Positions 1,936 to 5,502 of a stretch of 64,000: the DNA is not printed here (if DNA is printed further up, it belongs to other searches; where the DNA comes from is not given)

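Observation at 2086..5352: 1096-aa fusion of a NuoG-type N-terminal Fe-S domain, a partial HdrA FAD fragment and a complete HdrA module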

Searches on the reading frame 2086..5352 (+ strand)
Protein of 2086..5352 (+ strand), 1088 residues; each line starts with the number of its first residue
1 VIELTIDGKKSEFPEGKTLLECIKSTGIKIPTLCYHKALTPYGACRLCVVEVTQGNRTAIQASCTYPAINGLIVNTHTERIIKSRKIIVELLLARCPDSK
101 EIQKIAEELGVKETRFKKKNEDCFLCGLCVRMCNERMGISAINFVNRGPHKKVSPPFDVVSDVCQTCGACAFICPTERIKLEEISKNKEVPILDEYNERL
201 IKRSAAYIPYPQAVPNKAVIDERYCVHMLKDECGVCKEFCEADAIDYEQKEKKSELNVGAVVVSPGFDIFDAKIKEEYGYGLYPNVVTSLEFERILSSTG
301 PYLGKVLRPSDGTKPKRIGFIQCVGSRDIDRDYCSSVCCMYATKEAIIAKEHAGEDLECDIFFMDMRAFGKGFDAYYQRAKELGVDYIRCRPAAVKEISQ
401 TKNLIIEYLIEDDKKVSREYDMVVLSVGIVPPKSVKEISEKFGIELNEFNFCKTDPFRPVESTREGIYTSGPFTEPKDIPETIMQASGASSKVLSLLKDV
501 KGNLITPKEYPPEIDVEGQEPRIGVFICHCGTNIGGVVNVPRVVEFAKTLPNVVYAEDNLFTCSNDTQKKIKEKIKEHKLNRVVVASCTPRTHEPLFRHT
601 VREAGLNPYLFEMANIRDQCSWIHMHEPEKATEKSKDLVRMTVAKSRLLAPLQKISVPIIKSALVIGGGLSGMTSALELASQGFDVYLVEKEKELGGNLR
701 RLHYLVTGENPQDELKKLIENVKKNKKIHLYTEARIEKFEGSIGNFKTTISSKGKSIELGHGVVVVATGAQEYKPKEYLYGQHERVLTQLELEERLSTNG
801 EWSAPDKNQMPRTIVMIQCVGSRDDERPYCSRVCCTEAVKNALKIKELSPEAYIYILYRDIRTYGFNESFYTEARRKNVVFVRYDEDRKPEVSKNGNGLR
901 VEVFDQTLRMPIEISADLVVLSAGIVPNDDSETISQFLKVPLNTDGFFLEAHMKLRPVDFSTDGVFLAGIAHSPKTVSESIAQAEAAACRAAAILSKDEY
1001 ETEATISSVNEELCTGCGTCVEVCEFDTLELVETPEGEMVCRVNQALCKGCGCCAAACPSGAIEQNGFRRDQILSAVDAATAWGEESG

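Call 6: search_protein_families(library=pfam, proteins=[window:2086-5352:+], max_evalue=0.01)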
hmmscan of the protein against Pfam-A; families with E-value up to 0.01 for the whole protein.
window:2086-5352:+ (1088 aa): 21 families
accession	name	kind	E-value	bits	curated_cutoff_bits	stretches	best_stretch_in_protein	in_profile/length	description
PF07992.20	Pyr_redox_2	-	2e-21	77.1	26.1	2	663-782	3-119/291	Pyridine nucleotide-disulphide oxidoreductase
PF13510.11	Fer2_4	-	8.5e-16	58.2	22.8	1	1-78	3-81/82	2Fe-2S iron-sulfur cluster binding domain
PF00037.32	Fer4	-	2.9e-13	49.5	21.1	2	1009-1029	3-23/24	4Fe-4S binding domain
PF12838.12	Fer4_7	-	1.9e-12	47.9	27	3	1014-1062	2-52/52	4Fe-4S dicluster domain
PF13484.11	Fer4_16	-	9.9e-10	39.5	30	0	1048-1066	2-20/66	4Fe-4S double cluster binding domain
PF14697.11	Fer4_21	-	3e-09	37.3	35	2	1008-1064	2-58/59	4Fe-4S dicluster domain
PF13450.12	NAD_binding_8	-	6.5e-08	33.2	21.9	1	665-701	1-37/68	NAD(P)-binding Rossmann-like domain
PF25160.1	LdpA_Fe-S-bd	-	1.4e-07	31.6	27.6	1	988-1030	12-44/49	LdpA Fe-S cluster-binding domain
PF00890.30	FAD_binding_2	-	2e-07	31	20.4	1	663-699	2-38/414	FAD binding domain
PF13738.12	Pyr_redox_3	-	3e-07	30.4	30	1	662-771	166-268/305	Pyridine nucleotide-disulphide oxidoreductase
PF01266.30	DAO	-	4.3e-07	30.2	27.9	1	664-697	3-37/353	FAD dependent oxidoreductase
PF12831.13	FAD_oxidored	-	1.7e-06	28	27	1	664-699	3-38/416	FAD dependent oxidoreductase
PF12837.12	Fer4_6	-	8.6e-05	22.8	25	1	1008-1026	3-21/24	4Fe-4S binding domain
PF13187.11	Fer4_9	-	0.00012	22.5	27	1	1014-1063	2-52/52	4Fe-4S dicluster domain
PF01494.25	FAD_binding_3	-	0.00013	21.7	22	1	663-694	4-35/349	FAD binding domain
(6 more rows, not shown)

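Call 7: search_protein_families(library=ncbifam, proteins=[window:2086-5352:+], max_evalue=0.001)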
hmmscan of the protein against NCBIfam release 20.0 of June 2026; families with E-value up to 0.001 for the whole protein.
window:2086-5352:+ (1088 aa): 88 families (the best 25 are shown)
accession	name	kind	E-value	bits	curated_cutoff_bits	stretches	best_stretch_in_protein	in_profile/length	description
NF040770.1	hetero_SS_HdrA2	exception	9.9e-267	887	1100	3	188-499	253-562/777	CoB-CoM heterodisulfide reductase HdrA2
NF041778.1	hetero_SS_HdrA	equivalog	5.1e-205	682.7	1400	3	751-1079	318-649/771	ferredoxin:CoB-CoM heterodisulfide reductase subunit HdrA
NF041891.1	hdrA_Methbact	equivalog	9.7e-187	622.6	1300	3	750-1079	304-634/762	ferredoxin:CoB-CoM heterodisulfide reductase subunit HdrA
NF040763.1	FeFe_hydrog_A6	exception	1.3e-36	126.2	765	1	2-183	1-209/571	NADH-dependent [FeFe] hydrogenase, group A6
NF005745.0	PRK07569.1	equivalog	1.2e-28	100.1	333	1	3-179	5-207/238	bidirectional hydrogenase complex protein HoxU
TIGR01973.1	NuoG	equivalog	4.6e-22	78.6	470.05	1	4-95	1-90/606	NADH-quinone oxidoreductase subunit NuoG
NF040762.1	Hydr_FeFe_Clost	exception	1.1e-16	60.6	900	2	3-93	2-90/572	ferredoxin hydrogenase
NF006305.0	PRK08493.1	equivalog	1.8e-16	59.4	591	1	1-90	1-86/819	NADH-quinone oxidoreductase subunit G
NF005895.0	PRK07860.1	equivalog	2e-16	59.2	802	1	1-97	17-113/811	NADH-quinone oxidoreductase subunit G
NF009454.0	PRK12814.1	equivalog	6.1e-16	57.9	916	1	2-96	4-97/657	putative NADPH-dependent glutamate synthase small subunit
NF042909.1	FMH_DH_FwdF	exception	6.7e-14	51.7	375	2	989-1083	237-328/336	tungsten-dependent formylmethanofuran dehydrogenase subunit FwdF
NF009410.0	PRK12771.1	subfamily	7.5e-11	41.3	516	1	661-700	139-178/566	NAD(P)-binding protein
NF040864.1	HgcB_ferredoxin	equivalog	1.7e-08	34.1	99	1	1003-1064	5-62/93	mercury methylation ferredoxin HgcB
TIGR01944.1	rnfB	subfamily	2.2e-08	33.9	68.7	1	991-1066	92-163/190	RnfABCDGE type electron transport complex subunit B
TIGR02512.1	FeFe_hydrog_A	subfamily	3.8e-08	32.6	405.95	1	121-182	7-70/375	[FeFe] hydrogenase, group A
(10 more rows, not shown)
